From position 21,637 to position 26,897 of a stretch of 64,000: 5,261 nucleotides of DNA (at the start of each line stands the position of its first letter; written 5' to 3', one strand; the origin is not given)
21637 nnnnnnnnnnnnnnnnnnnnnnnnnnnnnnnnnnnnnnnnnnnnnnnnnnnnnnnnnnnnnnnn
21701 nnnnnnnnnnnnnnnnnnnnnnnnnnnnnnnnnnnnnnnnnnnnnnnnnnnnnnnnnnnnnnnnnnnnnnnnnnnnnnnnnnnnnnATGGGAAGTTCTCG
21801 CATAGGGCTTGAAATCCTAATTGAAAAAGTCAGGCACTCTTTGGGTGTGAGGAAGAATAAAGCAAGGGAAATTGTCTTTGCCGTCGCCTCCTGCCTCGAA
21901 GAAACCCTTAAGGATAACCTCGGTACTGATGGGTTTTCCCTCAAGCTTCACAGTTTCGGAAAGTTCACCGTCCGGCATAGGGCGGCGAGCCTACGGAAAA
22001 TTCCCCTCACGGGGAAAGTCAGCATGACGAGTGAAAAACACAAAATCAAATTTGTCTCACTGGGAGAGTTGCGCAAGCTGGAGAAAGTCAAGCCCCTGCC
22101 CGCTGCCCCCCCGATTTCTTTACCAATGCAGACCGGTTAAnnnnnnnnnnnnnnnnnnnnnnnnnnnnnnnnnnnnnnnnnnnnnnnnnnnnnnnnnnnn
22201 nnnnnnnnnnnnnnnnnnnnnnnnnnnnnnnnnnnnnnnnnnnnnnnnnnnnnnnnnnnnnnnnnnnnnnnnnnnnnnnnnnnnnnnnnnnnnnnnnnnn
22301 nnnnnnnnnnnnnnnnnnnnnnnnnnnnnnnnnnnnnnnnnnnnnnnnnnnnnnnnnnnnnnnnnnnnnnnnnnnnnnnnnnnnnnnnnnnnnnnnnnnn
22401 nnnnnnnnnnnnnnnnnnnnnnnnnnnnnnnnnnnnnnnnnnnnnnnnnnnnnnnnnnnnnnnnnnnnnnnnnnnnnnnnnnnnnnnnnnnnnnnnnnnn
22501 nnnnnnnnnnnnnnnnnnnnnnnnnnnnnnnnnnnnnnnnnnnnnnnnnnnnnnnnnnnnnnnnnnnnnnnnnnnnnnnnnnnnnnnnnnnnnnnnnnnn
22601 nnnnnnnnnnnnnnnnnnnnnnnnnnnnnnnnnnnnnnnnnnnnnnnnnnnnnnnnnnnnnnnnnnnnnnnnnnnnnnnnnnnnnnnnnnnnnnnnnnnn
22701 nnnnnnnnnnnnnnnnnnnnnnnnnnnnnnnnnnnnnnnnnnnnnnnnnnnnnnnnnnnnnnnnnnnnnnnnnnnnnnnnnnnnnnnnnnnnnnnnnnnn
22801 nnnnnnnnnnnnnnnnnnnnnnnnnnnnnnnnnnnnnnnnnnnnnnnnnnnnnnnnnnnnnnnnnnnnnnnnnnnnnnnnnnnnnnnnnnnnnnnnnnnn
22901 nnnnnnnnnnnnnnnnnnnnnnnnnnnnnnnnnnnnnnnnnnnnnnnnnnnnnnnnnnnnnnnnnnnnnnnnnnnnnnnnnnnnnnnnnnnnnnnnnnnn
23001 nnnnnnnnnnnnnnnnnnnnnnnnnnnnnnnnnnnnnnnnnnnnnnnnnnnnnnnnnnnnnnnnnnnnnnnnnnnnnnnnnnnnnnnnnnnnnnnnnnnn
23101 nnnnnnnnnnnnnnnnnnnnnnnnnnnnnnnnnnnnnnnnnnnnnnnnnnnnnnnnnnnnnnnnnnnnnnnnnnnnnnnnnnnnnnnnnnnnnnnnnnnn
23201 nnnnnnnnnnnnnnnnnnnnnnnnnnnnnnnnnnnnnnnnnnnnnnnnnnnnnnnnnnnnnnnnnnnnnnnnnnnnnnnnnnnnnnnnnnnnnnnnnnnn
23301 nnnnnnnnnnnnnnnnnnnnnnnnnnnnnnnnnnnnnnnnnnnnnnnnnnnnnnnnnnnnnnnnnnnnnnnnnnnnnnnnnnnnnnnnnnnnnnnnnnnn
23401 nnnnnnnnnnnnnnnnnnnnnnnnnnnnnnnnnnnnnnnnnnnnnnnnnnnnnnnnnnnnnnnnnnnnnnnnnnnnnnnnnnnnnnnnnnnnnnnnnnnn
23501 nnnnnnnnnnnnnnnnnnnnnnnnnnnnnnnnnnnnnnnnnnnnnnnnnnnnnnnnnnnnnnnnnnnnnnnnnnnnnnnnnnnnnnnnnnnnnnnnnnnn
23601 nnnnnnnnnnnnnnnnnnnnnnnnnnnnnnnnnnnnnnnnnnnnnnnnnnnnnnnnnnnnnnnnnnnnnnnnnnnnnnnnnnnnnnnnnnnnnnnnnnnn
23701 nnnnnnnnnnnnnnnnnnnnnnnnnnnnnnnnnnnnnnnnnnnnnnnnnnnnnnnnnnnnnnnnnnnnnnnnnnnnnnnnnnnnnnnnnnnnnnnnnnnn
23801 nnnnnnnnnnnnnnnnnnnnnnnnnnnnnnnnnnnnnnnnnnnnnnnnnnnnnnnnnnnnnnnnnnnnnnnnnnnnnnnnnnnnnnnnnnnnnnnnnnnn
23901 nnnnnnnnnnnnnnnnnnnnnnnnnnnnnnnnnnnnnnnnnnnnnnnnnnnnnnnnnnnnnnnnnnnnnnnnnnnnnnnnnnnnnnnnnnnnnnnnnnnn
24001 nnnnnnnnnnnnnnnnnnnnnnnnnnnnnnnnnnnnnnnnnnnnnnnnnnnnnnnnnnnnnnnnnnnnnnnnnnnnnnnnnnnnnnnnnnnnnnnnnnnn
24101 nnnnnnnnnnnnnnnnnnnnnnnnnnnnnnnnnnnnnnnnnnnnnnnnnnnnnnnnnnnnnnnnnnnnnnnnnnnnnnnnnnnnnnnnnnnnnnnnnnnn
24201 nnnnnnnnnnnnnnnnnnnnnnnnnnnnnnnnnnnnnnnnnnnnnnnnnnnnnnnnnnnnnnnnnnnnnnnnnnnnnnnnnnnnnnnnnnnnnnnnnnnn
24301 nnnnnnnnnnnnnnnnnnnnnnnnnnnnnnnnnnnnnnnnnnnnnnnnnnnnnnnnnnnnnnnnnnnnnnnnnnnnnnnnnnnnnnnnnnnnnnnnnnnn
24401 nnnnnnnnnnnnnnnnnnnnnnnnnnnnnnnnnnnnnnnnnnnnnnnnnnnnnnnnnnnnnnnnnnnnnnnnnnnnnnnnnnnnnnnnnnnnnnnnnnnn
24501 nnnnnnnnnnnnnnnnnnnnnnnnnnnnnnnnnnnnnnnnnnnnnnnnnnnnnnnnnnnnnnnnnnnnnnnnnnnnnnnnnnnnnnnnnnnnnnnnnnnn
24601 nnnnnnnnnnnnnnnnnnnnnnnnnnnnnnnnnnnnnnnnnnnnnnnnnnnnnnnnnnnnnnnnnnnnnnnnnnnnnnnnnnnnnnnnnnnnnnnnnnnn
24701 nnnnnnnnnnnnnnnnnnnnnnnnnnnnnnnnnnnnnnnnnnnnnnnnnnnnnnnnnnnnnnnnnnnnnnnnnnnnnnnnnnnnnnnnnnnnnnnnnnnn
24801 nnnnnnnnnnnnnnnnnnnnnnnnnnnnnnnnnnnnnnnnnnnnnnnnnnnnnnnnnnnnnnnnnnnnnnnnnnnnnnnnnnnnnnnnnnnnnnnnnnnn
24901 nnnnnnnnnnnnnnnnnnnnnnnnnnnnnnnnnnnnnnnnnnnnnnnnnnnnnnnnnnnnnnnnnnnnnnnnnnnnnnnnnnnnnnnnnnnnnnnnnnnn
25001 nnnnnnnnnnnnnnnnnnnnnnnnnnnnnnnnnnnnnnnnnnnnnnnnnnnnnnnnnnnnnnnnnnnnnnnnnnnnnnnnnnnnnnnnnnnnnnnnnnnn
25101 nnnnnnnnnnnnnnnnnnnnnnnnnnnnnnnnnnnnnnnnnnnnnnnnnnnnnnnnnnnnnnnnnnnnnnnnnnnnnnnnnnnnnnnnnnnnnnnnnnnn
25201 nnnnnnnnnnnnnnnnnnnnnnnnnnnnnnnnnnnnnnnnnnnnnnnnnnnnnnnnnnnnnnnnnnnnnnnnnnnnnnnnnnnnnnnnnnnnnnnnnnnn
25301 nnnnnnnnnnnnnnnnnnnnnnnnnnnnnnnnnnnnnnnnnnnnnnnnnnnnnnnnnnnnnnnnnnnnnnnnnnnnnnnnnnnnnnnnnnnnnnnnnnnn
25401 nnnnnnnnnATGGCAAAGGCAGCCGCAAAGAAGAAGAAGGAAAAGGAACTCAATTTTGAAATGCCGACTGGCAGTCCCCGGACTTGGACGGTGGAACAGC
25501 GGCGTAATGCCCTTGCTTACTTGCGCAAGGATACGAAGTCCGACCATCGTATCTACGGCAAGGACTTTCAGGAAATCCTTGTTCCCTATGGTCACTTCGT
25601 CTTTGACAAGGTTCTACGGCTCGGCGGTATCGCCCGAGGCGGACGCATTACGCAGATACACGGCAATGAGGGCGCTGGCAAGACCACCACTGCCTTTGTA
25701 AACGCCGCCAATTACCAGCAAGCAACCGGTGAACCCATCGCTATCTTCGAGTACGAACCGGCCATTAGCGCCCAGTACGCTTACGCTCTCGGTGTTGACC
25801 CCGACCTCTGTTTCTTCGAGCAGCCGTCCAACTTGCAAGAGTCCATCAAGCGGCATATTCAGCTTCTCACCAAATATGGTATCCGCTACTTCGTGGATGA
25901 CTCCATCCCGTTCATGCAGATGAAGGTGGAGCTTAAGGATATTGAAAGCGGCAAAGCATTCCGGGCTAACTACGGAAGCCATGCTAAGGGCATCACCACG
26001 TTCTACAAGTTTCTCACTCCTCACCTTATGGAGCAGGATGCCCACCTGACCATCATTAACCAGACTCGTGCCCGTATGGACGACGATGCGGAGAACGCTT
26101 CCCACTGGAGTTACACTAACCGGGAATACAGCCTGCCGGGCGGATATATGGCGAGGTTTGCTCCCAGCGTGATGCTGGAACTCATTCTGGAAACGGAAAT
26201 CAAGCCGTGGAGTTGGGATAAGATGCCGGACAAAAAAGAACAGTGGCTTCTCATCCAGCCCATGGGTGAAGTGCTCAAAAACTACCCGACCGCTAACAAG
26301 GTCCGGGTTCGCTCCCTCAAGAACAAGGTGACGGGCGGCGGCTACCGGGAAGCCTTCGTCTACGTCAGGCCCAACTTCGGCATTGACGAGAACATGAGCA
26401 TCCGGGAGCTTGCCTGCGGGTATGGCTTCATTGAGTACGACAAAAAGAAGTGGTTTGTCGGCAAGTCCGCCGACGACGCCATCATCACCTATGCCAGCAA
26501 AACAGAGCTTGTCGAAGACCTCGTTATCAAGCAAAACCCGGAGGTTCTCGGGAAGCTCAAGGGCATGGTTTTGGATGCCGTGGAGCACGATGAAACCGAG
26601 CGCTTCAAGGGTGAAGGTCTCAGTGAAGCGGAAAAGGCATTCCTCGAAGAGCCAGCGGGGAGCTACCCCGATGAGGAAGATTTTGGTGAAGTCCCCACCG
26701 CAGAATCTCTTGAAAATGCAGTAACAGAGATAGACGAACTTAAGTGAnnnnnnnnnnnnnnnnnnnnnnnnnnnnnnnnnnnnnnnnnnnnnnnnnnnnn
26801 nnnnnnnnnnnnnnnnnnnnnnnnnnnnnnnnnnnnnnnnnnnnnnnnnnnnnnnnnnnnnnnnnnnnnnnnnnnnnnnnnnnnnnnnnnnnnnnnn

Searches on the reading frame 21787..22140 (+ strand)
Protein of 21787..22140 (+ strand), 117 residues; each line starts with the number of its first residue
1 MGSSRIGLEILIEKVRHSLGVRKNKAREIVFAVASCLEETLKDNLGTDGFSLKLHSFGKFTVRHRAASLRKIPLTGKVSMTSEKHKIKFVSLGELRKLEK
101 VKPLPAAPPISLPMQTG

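Call 18: search_protein_families(library=phrogs, proteins=[window:21787-22140:+], max_evalue=0.01)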
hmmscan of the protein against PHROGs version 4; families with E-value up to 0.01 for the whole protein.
window:21787-22140:+ (117 aa): 1 family
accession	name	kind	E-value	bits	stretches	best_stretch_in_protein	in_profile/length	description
phrog_379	-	DNA, RNA and nucleotide metabolism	1.7e-09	38.3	1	11-99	35-118/138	DNA binding protein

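Call 19: search_protein_families(library=pfam, proteins=[window:21787-22140:+], max_evalue=0.01)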
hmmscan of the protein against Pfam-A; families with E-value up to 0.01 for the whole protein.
window:21787-22140:+ (117 aa): 1 family
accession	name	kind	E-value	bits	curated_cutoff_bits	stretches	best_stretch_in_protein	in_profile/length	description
PF00216.26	Bac_DNA_binding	-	5.7e-11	43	22.4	1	11-97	6-87/90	Bacterial DNA-binding protein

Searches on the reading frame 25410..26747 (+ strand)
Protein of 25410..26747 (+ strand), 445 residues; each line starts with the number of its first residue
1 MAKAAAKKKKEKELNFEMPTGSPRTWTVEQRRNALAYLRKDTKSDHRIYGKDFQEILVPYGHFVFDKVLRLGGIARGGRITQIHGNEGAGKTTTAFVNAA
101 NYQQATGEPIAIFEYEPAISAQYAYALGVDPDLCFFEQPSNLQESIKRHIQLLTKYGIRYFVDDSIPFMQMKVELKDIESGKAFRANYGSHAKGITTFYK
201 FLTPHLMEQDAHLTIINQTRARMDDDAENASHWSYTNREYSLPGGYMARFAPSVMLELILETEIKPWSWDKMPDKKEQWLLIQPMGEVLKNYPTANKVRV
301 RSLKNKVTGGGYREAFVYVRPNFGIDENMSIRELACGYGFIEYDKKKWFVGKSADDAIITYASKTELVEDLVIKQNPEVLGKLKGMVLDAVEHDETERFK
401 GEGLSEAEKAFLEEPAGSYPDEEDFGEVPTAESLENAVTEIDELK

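Call 18: search_protein_families(library=phrogs, proteins=[window:25410-26747:+], max_evalue=0.01)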
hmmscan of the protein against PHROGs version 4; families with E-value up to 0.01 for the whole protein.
window:25410-26747:+ (445 aa): 2 families
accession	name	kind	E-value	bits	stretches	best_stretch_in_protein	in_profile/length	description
phrog_97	-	other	2.9e-29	103.6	1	1-402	1-467/506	UvsX-like recombinase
phrog_8337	-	DNA, RNA and nucleotide metabolism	4.1e-13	50.4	1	71-222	61-213/273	DNA repair protein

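Call 19: search_protein_families(library=pfam, proteins=[window:25410-26747:+], max_evalue=0.01)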
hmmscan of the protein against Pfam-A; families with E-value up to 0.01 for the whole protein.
window:25410-26747:+ (445 aa): 1 family
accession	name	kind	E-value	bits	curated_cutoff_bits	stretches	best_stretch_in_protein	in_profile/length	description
PF00154.27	RecA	-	4.7e-15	56.2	27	1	58-223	33-192/262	recA bacterial DNA recombination protein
